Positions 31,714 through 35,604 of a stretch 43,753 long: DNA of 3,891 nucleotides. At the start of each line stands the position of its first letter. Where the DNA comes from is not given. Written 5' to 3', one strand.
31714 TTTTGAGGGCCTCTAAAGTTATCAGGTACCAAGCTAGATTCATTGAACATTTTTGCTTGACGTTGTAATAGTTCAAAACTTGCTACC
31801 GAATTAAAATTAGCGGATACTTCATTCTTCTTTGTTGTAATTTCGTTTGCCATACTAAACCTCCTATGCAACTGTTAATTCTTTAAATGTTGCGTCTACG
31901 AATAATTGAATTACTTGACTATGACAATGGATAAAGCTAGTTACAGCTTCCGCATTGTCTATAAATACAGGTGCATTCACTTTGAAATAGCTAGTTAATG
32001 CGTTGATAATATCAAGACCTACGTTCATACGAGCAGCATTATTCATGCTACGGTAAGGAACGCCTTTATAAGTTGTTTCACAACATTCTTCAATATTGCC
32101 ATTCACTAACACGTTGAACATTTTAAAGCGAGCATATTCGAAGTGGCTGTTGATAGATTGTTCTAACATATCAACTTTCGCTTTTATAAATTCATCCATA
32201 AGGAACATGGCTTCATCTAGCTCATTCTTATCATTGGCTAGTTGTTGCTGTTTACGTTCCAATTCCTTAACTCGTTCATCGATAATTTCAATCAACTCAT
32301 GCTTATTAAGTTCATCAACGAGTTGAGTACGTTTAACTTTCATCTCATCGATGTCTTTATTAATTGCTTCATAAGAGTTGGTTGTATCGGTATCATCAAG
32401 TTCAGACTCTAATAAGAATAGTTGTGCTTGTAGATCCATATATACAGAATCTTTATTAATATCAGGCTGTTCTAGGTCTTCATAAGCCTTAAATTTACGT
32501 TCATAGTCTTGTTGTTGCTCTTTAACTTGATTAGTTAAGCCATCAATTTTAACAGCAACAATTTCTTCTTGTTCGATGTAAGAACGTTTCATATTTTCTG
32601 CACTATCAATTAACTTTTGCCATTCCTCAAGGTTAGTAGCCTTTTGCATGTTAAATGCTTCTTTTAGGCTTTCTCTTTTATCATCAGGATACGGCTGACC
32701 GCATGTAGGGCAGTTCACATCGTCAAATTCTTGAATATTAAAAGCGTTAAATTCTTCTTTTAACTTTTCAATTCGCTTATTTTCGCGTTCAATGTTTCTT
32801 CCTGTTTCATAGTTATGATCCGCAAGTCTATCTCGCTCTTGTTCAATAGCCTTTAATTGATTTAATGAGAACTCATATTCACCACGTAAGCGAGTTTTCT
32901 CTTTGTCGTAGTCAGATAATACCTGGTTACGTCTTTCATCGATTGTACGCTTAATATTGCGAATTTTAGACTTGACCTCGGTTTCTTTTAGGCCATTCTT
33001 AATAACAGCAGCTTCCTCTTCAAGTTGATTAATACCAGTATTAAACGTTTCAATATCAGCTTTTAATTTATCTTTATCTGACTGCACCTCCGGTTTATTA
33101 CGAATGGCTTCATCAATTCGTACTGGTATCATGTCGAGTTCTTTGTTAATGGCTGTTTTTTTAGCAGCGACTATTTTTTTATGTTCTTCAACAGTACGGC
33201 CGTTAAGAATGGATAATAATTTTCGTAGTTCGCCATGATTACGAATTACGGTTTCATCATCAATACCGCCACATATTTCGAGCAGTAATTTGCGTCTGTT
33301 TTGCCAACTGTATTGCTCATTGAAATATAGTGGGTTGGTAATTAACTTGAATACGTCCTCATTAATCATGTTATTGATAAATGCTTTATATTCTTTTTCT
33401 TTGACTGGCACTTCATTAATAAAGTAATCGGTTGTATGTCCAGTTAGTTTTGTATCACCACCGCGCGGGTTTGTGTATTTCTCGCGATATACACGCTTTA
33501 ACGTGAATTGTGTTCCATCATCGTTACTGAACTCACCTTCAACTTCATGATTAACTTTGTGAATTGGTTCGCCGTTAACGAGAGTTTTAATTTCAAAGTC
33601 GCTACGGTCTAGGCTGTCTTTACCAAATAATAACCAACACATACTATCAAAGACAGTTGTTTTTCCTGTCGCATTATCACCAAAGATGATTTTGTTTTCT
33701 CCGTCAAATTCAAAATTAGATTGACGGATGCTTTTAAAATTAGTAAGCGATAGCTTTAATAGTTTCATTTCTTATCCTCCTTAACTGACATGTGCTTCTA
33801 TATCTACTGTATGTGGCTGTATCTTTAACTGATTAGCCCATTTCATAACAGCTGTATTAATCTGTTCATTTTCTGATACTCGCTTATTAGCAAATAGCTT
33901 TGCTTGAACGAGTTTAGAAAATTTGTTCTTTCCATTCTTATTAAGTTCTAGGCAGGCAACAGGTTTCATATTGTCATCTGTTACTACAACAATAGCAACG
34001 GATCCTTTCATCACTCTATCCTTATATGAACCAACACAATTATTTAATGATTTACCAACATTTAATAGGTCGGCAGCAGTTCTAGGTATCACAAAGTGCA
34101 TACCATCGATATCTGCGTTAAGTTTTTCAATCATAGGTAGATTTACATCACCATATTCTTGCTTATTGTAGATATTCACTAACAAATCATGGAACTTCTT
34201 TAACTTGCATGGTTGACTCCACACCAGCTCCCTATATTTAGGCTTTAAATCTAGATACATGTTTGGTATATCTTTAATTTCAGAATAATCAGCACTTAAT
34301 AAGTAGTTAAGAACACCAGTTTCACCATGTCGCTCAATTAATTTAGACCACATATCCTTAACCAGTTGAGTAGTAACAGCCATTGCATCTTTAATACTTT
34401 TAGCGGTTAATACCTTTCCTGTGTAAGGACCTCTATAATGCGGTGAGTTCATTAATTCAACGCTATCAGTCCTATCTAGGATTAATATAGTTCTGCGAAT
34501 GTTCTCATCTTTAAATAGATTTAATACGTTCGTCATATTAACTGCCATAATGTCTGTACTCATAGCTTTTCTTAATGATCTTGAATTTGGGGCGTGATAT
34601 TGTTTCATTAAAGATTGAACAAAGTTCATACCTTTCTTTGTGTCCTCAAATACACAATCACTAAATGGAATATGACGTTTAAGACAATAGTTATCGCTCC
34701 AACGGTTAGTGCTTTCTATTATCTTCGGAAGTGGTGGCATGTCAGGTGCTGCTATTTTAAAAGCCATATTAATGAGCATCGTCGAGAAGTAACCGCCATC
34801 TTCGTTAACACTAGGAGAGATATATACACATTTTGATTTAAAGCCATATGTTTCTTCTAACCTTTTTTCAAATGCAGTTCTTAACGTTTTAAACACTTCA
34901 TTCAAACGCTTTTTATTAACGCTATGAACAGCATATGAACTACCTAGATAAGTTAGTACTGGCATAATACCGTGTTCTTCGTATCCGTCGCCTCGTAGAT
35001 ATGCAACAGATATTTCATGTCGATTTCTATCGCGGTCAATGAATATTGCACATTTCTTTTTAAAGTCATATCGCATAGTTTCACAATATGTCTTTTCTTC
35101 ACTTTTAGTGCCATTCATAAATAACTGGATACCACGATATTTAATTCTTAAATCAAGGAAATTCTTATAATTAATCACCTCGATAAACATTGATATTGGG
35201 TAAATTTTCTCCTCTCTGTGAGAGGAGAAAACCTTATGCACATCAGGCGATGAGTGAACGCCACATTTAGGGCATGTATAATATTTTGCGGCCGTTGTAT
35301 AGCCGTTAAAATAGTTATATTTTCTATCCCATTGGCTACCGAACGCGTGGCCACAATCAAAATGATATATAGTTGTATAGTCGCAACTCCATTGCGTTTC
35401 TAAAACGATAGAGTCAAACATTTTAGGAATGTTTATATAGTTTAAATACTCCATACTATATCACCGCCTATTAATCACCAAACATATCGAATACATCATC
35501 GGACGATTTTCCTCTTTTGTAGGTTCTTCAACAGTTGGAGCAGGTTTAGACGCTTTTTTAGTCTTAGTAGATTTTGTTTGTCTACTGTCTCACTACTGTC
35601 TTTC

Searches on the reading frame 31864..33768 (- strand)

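Call 69: search_protein_families(library=pfam, proteins=[window:31864-33768:-], max_evalue=0.001)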
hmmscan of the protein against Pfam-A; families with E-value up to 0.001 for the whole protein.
window:31864-33768:- (634 aa): 5 families
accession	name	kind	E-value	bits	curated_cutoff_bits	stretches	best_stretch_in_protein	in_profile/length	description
PF13476.12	AAA_23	-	2.7e-14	54.7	27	1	5-278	1-195/201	AAA domain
PF02463.25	SMC_N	-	1.5e-07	31.5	40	1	3-133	2-129/220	RecF/RecN/SMC N terminal domain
PF13514.12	AAA_27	-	6.8e-06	26.2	22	1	1-117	1-111/206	AAA domain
PF13555.12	AAA_29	-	2.4e-05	24.5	27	1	4-51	2-50/61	P-loop containing region of AAA domain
PF13166.12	AAA_13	-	0.00093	18.4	36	0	351-541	256-455/713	AAA domain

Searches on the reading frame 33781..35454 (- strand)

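Call 69: search_protein_families(library=pfam, proteins=[window:33781-35454:-], max_evalue=0.001)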
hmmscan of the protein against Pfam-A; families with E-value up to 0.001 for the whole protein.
window:33781-35454:- (557 aa): 1 family
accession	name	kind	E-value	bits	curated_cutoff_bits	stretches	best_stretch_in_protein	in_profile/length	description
PF14284.11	PcfJ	-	5e-12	46.3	25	1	395-529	4-142/147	PcfJ-like protein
